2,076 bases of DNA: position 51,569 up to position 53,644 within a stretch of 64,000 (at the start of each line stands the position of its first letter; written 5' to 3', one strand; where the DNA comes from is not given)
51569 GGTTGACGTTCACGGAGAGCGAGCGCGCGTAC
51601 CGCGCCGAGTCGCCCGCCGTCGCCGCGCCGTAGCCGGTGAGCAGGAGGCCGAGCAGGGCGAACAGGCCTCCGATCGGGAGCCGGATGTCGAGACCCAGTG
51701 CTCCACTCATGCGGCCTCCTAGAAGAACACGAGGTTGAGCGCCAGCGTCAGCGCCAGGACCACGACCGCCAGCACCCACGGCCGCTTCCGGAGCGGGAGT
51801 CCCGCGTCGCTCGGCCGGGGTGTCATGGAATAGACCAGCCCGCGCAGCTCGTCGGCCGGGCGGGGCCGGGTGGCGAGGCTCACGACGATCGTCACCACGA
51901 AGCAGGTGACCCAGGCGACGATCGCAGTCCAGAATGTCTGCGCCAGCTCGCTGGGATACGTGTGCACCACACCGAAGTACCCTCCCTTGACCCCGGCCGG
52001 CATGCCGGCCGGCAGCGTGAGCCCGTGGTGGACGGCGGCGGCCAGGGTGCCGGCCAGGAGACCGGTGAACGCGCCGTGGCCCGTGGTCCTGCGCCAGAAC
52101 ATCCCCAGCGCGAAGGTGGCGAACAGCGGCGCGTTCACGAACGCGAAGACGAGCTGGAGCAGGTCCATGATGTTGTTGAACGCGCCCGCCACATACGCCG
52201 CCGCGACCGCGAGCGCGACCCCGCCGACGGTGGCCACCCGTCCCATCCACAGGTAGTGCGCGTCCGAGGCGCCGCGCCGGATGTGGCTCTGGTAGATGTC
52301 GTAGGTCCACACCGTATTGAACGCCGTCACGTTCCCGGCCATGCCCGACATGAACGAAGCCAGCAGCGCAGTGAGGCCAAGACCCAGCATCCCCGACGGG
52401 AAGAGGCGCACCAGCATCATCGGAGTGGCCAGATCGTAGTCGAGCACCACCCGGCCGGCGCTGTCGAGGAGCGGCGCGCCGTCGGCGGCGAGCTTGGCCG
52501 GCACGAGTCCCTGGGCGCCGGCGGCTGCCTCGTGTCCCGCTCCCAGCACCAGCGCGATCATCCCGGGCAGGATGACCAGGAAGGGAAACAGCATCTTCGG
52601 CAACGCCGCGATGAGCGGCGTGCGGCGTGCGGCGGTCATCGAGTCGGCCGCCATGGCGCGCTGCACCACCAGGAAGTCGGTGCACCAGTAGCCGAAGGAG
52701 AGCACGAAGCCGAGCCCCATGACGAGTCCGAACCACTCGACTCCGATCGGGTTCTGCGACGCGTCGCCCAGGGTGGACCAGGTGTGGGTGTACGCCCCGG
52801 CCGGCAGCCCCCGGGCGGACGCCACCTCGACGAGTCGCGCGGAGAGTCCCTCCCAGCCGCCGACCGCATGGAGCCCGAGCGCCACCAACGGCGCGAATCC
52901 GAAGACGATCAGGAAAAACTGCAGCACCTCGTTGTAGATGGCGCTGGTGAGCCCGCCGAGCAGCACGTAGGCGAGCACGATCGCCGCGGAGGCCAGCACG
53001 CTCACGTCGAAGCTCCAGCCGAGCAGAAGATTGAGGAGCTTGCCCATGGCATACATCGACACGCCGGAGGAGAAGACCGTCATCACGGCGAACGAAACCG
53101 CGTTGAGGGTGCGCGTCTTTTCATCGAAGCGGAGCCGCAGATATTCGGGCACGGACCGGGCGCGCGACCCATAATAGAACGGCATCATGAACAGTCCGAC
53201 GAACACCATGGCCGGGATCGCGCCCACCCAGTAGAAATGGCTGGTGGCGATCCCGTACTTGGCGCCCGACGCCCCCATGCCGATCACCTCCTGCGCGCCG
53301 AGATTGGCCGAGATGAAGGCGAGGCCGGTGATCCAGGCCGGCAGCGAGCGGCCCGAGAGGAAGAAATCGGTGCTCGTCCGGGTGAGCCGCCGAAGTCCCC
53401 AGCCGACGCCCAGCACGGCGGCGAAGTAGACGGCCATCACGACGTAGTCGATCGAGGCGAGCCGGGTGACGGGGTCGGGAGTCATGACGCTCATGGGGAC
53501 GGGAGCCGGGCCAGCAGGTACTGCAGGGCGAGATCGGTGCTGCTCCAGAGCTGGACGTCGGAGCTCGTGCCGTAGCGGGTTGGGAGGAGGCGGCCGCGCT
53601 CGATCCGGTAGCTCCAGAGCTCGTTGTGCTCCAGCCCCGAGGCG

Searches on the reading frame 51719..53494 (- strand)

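Call 61: search_protein_families(library=pfam, proteins=[window:51719-53494:-], max_evalue=0.0001)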
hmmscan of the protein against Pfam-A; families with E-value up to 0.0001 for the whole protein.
window:51719-53494:- (591 aa): 1 family
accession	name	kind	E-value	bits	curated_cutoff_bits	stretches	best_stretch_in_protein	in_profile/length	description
PF00474.23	SSF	-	1.4e-58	199.2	22.8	1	44-482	1-406/406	Sodium:solute symporter family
